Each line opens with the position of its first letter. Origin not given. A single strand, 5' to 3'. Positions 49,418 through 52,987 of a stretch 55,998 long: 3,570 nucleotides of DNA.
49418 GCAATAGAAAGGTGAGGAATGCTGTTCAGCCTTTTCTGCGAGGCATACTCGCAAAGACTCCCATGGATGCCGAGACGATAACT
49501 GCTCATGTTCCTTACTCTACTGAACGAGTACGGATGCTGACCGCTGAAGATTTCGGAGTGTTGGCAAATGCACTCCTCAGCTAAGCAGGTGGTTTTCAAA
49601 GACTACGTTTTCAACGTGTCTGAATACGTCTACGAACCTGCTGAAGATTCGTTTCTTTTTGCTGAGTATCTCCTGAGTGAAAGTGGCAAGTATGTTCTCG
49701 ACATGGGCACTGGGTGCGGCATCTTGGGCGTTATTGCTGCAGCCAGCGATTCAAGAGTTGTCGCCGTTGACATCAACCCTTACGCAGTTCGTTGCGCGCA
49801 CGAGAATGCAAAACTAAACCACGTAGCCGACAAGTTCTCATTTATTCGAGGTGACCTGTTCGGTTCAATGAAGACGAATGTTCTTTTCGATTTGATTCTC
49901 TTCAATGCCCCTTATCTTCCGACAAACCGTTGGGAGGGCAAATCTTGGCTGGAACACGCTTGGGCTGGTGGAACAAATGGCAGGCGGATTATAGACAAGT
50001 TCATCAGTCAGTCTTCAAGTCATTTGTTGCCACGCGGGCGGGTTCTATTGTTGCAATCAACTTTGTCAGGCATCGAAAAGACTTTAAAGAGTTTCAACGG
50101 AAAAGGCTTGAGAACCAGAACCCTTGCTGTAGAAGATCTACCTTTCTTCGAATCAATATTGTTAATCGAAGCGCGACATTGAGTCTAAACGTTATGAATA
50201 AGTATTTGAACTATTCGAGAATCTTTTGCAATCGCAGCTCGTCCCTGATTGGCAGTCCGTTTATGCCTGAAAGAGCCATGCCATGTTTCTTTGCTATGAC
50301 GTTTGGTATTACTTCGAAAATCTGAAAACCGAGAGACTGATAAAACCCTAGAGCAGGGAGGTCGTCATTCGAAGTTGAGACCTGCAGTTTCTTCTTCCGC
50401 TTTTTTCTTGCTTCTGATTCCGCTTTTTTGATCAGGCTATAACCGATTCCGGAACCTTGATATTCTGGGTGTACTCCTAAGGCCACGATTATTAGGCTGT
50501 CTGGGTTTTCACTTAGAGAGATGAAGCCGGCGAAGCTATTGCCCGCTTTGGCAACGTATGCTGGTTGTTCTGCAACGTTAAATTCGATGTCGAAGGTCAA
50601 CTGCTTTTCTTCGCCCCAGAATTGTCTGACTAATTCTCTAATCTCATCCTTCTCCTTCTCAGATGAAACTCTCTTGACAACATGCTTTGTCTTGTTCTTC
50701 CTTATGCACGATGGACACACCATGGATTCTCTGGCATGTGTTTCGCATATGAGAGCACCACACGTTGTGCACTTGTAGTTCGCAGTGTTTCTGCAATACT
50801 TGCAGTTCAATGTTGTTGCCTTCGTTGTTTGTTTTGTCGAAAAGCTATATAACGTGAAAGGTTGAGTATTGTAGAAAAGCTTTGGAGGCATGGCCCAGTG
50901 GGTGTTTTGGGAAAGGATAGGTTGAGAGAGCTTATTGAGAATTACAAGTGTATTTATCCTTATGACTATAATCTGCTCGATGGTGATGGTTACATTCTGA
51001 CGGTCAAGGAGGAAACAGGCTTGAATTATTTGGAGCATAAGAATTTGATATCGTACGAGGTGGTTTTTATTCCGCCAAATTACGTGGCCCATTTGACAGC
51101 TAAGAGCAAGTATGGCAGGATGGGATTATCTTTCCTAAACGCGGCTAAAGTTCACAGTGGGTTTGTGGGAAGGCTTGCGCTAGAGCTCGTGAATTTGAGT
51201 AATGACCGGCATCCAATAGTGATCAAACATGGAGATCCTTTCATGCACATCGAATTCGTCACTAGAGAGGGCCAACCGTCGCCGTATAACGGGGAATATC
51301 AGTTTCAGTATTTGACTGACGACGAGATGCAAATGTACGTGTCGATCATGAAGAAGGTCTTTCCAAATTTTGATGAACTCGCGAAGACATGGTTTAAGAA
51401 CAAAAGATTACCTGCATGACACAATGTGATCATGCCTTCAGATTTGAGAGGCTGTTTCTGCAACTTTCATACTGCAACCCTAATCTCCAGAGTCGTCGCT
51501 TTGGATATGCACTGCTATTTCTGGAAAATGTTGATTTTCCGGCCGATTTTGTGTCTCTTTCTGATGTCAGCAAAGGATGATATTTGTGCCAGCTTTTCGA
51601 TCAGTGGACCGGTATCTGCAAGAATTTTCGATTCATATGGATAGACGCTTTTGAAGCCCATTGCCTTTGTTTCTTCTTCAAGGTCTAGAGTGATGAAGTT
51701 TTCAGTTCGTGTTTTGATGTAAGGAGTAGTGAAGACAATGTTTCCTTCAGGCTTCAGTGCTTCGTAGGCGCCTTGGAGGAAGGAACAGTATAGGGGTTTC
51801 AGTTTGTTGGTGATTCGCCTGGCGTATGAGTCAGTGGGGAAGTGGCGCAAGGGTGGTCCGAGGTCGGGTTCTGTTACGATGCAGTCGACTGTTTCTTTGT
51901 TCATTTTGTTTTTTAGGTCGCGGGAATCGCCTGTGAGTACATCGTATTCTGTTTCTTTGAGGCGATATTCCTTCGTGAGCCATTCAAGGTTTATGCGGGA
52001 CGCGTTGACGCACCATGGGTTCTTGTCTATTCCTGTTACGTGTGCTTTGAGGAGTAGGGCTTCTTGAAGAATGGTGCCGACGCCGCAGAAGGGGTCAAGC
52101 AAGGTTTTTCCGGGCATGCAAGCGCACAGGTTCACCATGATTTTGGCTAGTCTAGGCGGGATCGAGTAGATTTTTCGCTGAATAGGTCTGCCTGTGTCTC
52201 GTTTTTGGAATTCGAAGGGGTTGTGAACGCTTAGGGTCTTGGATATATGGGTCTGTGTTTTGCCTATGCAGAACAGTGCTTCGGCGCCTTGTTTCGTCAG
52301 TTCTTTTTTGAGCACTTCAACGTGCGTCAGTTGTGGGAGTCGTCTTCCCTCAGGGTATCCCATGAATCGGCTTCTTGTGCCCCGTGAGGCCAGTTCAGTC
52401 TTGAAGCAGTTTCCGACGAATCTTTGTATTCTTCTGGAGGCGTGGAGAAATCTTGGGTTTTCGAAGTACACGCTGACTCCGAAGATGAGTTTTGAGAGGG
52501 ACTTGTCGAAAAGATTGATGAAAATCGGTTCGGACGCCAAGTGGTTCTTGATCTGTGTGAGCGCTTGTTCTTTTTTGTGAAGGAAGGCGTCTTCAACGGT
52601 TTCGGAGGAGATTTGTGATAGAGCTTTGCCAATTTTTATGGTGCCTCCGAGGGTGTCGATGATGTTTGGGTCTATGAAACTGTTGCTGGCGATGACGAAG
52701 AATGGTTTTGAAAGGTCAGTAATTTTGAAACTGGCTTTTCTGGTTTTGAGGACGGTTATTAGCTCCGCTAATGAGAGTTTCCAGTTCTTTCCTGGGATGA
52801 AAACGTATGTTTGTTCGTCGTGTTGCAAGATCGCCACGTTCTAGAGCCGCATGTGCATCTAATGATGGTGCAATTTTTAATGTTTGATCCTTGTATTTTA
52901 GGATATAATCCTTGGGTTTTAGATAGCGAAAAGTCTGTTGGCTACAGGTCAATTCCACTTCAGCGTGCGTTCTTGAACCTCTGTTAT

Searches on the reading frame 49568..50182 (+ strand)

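Call 81: search_protein_families(library=pfam, proteins=[window:49568-50182:+], max_evalue=0.001)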
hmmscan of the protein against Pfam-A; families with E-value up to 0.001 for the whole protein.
window:49568-50182:+ (204 aa): 12 families
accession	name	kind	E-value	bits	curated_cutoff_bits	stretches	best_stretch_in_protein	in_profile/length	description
PF05175.20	MTS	-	1.4e-14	54.5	23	1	29-116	21-108/170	Methyltransferase small domain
PF06325.19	PrmA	-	7.3e-13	49.1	22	1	37-108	159-232/296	Ribosomal protein L11 methyltransferase (PrmA)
PF02475.24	TRM5-TYW2_MTfase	-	7.4e-12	46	28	1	36-116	33-114/164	TRM5/TYW2 methyltransferase domain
PF13847.12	Methyltransf_31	-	6e-09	36.2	27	1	38-114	2-82/145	Methyltransferase domain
PF13649.12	Methyltransf_25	-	2.3e-07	31.9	27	1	43-118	1-78/97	Methyltransferase domain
PF09445.16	Methyltransf_15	-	5.7e-07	29.7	22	1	41-113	2-78/165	RNA cap guanine-N2 methyltransferase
PF10294.15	Methyltransf_16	-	0.00016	22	21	1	37-89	44-99/174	Lysine methyltransferase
PF01135.25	PCMT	-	0.0002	21.6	20.3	1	30-114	64-150/210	Protein-L-isoaspartate(D-aspartate) O-methyltransferase (PCMT)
PF08241.18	Methyltransf_11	-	0.00037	21.5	21.2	1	44-111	1-65/95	Methyltransferase domain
PF01170.24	UPF0020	-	0.00073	19.7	22.3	1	61-117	76-132/197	RMKL-like, methyltransferase domain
PF08242.18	Methyltransf_12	-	0.00082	20.5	30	0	44-112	1-71/98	Methyltransferase domain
PF03602.21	Cons_hypoth95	-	0.00086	19.5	24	0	40-117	42-124/182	Conserved hypothetical protein 95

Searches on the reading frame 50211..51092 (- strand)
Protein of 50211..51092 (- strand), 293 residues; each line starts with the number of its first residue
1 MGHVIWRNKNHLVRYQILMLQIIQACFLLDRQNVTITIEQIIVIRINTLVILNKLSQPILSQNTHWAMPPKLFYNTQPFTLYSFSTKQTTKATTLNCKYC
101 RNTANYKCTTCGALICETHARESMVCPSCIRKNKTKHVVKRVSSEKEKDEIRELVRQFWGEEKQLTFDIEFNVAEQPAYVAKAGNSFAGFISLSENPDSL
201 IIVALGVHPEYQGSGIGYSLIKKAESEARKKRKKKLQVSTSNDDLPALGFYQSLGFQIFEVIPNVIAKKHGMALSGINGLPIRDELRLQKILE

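Call 81: search_protein_families(library=pfam, proteins=[window:50211-51092:-], max_evalue=0.001)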
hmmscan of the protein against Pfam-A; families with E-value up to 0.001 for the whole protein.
window:50211-51092:- (293 aa): 5 families
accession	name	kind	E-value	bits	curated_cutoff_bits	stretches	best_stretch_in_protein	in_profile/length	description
PF00583.31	Acetyltransf_1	-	4.4e-17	62.9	20.7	1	150-256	3-116/116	Acetyltransferase (GNAT) family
PF13508.13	Acetyltransf_7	-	3.6e-14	53.3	27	1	178-257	5-83/84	Acetyltransferase (GNAT) domain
PF13673.13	Acetyltransf_10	-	1.9e-12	47.7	23.6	1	167-257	22-108/128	Acetyltransferase (GNAT) domain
PF08445.16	FR47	-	7.2e-06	26.4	22.1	1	198-258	20-79/86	FR47-like protein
PF14542.12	Acetyltransf_CG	-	6.7e-05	23.4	30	1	180-234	3-59/80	GCN5-related N-acetyl-transferase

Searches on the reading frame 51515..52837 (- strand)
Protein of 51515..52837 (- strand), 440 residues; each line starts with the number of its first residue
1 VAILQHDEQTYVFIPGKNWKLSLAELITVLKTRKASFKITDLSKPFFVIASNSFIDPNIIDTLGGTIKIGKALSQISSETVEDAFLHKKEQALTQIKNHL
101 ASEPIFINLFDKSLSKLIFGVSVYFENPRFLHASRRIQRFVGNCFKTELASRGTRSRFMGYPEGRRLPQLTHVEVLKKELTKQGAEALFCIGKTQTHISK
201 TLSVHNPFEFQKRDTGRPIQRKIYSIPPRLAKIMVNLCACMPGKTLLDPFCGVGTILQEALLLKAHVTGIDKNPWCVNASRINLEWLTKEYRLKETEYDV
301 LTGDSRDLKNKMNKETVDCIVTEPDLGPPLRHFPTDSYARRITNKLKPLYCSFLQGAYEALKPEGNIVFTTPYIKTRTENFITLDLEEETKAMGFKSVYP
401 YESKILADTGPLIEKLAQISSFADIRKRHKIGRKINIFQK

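Call 81: search_protein_families(library=pfam, proteins=[window:51515-52837:-], max_evalue=0.001)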
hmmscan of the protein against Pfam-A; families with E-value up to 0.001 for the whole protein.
window:51515-52837:- (440 aa): 4 families
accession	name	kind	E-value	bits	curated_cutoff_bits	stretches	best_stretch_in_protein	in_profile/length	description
PF01170.24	UPF0020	-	5.5e-13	49.5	22.3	1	226-373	12-168/197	RMKL-like, methyltransferase domain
PF01555.25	N6_N4_Mtase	-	1.7e-07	31.9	26.7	1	221-275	160-214/221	DNA methylase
PF13847.12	Methyltransf_31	-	2.7e-07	30.8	27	1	243-376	4-114/145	Methyltransferase domain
PF03602.21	Cons_hypoth95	-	0.00054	20.1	24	0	241-324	40-121/182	Conserved hypothetical protein 95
